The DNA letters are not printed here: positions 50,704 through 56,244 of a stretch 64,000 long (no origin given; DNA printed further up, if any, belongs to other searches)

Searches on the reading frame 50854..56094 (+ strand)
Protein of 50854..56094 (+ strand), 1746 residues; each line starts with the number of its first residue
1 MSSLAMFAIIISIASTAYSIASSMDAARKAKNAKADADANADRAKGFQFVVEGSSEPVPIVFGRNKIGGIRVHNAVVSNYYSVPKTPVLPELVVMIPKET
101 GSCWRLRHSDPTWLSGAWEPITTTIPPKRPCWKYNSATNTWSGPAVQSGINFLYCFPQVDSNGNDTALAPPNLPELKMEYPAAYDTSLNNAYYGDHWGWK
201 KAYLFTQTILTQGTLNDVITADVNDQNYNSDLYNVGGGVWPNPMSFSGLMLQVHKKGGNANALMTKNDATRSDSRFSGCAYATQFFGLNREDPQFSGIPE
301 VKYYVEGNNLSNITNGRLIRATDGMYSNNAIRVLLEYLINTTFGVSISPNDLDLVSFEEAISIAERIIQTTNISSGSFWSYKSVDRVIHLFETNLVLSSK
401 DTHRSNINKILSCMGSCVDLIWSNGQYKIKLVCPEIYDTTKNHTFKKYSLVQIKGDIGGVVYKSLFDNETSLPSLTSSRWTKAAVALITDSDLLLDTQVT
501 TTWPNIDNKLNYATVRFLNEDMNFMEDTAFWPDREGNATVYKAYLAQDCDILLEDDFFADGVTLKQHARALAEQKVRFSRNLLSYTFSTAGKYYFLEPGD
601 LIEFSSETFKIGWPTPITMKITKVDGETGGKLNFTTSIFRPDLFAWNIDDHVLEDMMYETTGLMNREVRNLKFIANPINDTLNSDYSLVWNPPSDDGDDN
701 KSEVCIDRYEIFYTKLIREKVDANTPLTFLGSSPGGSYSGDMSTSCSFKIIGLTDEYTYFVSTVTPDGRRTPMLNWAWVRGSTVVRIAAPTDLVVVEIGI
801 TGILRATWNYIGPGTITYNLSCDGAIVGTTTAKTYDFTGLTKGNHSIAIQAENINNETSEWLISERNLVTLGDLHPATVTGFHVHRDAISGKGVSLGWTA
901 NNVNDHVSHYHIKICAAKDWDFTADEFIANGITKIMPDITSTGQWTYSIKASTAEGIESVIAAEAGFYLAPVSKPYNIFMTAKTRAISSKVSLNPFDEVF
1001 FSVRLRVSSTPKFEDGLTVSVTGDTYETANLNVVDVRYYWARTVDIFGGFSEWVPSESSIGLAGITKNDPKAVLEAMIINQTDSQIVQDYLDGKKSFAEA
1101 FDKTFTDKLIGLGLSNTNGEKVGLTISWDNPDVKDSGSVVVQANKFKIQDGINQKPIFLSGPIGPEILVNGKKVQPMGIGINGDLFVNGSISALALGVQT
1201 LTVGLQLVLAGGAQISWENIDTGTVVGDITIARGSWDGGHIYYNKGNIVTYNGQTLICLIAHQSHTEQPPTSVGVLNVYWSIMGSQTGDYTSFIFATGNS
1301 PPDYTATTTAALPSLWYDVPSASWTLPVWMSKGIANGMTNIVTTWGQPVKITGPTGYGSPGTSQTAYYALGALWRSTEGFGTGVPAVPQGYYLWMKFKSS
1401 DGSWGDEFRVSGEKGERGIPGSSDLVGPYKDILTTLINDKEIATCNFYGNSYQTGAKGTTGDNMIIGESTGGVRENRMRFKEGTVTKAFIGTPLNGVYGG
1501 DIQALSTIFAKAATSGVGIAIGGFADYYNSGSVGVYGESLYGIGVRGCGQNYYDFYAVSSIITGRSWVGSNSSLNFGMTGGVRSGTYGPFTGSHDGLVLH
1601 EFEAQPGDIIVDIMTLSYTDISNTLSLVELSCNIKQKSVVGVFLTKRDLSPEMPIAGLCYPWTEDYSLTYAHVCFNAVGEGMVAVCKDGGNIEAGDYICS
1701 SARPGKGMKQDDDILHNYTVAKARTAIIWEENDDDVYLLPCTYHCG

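Call 49: search_protein_families(library=pfam, proteins=[window:50854-56094:+], max_evalue=0.001)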
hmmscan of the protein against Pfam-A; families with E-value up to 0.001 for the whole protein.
window:50854-56094:+ (1746 aa): 1 family
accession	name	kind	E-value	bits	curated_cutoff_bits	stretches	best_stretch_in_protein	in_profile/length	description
PF02839.19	CBM_5_12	-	7.6e-06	26.3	26.2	1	1236-1267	2-31/44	Carbohydrate-binding module family 5/12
